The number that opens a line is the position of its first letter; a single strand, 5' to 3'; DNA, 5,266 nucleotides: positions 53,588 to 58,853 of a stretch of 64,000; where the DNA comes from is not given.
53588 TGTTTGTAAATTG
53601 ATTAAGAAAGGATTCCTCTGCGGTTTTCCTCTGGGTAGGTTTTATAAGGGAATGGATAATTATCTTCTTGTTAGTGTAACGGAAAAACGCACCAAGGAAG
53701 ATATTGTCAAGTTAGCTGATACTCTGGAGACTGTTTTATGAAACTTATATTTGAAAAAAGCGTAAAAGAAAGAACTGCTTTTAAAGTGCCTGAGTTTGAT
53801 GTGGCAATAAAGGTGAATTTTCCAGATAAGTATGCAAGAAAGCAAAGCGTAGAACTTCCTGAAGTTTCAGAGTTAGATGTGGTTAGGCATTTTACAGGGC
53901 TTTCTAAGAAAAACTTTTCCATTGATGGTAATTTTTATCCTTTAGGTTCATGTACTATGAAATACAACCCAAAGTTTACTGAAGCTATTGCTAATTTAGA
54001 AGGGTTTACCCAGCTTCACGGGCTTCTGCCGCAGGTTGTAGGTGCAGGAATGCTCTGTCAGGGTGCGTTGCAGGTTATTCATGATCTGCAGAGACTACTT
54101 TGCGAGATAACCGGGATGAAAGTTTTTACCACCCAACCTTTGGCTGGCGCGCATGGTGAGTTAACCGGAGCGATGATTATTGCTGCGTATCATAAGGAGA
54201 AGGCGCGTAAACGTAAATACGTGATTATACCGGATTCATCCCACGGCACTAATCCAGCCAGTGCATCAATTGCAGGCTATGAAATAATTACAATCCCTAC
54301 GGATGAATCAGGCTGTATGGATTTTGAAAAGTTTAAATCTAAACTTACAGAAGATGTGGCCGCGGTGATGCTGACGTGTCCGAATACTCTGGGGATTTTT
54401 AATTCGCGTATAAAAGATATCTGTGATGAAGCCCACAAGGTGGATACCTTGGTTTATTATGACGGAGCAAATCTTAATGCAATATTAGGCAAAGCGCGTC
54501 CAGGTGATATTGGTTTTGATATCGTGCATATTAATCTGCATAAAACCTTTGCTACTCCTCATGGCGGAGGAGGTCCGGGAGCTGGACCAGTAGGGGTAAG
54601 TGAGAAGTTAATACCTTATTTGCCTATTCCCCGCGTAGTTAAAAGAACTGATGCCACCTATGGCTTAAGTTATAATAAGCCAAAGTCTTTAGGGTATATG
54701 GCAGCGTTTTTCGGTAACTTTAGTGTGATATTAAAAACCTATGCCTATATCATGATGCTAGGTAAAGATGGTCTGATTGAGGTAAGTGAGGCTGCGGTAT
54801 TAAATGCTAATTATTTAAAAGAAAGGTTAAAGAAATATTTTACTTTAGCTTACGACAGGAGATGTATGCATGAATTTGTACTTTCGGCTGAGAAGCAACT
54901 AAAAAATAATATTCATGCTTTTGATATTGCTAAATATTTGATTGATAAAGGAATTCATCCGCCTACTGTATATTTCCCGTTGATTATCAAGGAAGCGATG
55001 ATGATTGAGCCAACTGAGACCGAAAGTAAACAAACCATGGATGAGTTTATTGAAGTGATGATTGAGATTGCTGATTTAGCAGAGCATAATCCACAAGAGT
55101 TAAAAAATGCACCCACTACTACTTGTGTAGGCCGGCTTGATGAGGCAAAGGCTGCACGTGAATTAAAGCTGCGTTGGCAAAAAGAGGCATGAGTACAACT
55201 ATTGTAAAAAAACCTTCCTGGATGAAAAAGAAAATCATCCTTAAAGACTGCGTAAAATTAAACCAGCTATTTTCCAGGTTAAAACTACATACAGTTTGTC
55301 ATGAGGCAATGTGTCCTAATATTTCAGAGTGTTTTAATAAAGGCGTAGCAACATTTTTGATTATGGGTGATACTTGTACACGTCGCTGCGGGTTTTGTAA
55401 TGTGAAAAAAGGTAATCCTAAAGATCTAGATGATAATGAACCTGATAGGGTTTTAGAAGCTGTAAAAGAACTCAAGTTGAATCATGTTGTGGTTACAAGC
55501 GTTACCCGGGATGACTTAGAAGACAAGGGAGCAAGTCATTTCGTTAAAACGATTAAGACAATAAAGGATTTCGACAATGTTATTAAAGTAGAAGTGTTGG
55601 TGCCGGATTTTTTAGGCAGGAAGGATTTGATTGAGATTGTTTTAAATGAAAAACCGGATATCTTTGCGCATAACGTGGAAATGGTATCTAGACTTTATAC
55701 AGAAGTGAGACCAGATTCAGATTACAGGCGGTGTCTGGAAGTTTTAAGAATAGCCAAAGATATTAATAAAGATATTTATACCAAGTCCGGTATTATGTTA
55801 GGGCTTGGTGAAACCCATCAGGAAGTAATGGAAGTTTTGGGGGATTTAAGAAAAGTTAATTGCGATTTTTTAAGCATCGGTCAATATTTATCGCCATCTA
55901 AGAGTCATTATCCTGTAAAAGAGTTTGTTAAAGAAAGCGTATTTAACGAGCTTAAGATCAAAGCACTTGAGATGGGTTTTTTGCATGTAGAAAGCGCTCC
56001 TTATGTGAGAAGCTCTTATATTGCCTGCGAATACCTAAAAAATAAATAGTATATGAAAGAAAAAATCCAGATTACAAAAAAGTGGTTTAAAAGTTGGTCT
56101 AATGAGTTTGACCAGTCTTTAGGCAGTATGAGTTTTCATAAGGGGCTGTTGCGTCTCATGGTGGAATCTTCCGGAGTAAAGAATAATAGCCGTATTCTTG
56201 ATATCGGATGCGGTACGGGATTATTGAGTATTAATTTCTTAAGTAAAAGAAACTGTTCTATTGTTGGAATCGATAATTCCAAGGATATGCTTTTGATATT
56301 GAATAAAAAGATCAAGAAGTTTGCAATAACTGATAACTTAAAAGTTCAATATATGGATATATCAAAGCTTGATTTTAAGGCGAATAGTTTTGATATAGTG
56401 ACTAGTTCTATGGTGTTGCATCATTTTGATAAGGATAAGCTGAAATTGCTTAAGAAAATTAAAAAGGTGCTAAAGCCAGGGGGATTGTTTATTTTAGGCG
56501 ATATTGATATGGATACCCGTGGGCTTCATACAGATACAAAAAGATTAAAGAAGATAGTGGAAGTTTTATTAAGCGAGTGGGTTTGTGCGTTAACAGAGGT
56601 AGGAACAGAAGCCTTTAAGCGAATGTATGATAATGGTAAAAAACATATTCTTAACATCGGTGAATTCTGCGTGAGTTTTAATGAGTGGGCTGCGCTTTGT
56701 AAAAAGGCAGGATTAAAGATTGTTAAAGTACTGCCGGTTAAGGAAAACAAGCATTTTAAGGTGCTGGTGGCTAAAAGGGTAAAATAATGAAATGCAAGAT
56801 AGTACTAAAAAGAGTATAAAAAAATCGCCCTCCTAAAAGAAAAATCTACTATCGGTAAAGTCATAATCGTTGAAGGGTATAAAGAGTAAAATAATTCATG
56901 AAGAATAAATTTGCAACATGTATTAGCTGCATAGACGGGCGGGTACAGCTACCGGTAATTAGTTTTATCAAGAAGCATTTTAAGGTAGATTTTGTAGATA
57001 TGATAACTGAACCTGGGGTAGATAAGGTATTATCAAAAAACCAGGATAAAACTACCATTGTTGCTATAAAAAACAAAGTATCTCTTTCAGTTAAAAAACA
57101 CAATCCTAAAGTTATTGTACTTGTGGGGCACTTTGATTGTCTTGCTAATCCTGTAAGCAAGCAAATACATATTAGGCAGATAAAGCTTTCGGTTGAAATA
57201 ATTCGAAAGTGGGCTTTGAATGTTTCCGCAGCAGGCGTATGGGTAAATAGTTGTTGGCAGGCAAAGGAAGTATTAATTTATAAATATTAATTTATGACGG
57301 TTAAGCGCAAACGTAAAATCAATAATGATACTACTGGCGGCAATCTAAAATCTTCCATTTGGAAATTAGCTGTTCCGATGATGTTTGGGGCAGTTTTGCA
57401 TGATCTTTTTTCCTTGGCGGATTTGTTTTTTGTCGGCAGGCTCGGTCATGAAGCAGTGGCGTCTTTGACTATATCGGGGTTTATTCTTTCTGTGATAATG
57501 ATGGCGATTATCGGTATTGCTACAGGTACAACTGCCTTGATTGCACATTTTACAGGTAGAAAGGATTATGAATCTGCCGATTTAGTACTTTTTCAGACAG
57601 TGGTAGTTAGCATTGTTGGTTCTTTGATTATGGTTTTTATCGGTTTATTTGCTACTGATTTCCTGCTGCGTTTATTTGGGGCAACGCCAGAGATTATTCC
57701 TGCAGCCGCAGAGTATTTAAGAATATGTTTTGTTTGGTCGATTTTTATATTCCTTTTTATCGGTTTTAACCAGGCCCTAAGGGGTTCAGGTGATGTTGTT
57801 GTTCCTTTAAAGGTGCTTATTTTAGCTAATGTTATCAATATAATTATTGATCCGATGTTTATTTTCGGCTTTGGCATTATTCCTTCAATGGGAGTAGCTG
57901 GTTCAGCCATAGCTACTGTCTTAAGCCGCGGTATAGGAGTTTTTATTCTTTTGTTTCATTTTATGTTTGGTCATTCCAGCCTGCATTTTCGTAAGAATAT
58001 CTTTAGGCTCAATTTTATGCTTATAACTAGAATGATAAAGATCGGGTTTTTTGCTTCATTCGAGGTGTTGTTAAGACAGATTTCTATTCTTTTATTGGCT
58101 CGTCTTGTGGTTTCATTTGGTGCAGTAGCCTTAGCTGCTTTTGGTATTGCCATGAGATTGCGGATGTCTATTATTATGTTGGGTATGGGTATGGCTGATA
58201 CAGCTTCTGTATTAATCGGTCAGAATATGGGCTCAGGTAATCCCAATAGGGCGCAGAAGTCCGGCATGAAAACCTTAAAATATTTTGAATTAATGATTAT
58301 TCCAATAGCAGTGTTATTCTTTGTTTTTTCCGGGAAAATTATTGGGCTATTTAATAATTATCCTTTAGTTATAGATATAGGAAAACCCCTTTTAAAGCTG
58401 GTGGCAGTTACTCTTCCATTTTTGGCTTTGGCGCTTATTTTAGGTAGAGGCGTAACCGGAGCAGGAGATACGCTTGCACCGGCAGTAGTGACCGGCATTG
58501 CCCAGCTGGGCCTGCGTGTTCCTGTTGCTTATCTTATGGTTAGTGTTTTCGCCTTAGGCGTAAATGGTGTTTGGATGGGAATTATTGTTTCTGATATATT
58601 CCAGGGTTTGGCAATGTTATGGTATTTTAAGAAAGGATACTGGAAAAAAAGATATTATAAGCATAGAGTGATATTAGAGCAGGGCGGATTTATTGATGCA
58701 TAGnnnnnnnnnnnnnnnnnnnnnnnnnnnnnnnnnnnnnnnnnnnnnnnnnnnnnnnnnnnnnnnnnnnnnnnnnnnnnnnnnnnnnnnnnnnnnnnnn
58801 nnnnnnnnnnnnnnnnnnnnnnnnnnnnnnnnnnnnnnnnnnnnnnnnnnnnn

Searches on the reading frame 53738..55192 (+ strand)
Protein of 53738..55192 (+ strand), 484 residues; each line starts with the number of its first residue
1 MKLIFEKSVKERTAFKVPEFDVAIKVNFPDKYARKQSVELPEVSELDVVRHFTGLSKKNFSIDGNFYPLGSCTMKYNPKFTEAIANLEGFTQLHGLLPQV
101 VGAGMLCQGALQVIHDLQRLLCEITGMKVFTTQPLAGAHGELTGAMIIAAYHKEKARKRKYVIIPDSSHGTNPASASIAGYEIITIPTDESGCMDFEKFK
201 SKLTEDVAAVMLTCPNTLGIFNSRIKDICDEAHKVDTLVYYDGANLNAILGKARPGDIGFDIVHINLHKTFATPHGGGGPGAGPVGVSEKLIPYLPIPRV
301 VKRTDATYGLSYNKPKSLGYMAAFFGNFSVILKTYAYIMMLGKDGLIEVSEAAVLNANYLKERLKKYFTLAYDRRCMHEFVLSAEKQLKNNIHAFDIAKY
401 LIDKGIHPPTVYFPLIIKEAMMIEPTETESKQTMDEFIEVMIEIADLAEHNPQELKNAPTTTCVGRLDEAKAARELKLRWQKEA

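Call 21: search_protein_families(library=pfam, proteins=[window:53738-55192:+], max_evalue=0.0001)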
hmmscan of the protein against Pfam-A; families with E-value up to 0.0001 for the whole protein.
window:53738-55192:+ (484 aa): 3 families
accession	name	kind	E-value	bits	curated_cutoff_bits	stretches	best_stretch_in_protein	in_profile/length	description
PF21478.3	GcvP2_C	-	2.2e-25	89.4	27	1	350-446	2-100/122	Glycine dehydrogenase, C-terminal domain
PF02347.22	GDC-P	-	6.1e-18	65.3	26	1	29-296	32-284/429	Glycine cleavage system P-protein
PF00266.25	Aminotran_5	-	1.3e-07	31.4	21.5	1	146-276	76-207/371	Aminotransferase class-V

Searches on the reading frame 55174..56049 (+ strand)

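Call 21: search_protein_families(library=pfam, proteins=[window:55174-56049:+], max_evalue=0.0001)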
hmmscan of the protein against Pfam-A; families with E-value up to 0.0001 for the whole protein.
window:55174-56049:+ (291 aa): 1 family
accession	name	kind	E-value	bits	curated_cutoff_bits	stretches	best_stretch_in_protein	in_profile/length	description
PF04055.27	Radical_SAM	-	2.4e-21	77.1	29.5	1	63-223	2-164/166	Radical SAM superfamily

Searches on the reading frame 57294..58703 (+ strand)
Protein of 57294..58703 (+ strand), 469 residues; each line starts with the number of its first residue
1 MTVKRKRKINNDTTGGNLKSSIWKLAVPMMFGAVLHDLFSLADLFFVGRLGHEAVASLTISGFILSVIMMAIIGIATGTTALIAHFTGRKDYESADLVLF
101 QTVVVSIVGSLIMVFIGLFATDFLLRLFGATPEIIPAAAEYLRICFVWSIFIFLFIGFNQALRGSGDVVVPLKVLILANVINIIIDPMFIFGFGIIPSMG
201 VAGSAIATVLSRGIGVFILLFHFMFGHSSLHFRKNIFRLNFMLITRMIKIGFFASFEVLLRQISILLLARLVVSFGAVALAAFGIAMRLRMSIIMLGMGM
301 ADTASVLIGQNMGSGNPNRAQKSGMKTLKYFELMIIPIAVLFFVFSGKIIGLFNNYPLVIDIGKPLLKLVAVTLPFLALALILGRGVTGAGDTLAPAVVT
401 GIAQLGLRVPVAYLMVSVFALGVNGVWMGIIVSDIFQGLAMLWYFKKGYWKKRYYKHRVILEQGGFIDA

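Call 88: find_encoding_contigs(protein=window:57294-58703:+, flank=10000, max_places=1)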
Protein window:57294-58703:+ (469 aa): 13 contigs read that carry it; 1 place shown.
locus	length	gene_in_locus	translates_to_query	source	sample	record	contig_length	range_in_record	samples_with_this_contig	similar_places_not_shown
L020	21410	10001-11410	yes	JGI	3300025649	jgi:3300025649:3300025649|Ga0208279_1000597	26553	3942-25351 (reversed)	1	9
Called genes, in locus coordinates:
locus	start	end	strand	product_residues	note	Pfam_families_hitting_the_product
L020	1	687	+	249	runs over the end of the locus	PF02463:SMC_N (weak), PF13175:AAA_15 (faint), PF00005:ABC_tran, PF13304:AAA_21 (weak)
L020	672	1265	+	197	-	PF02470:MlaD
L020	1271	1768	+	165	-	PF13520:AA_permease_2, PF00324:AA_permease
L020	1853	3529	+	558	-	PF00999:Na_H_Exchanger, PF00571:CBS (weak)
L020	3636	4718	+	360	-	PF01571:GCV_T, PF08669:GCV_T_C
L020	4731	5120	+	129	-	PF01597:GCV_H, PF00364:Biotin_lipoyl (faint)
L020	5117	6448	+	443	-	PF02347:GDC-P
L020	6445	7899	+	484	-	PF02347:GDC-P, PF00266:Aminotran_5, PF21478:GcvP2_C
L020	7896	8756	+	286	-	PF04055:Radical_SAM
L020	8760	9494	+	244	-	PF01209:Ubie_methyltran, PF03141:Methyltransf_29, PF02353:CMAS, PF13489:Methyltransf_23, PF03848:TehB, PF06325:PrmA, PF08003:Methyltransf_9, PF13847:Methyltransf_31, +9 more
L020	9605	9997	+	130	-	PF20393:Pro_CA_2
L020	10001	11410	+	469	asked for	PF01554:MatE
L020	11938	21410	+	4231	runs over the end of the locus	-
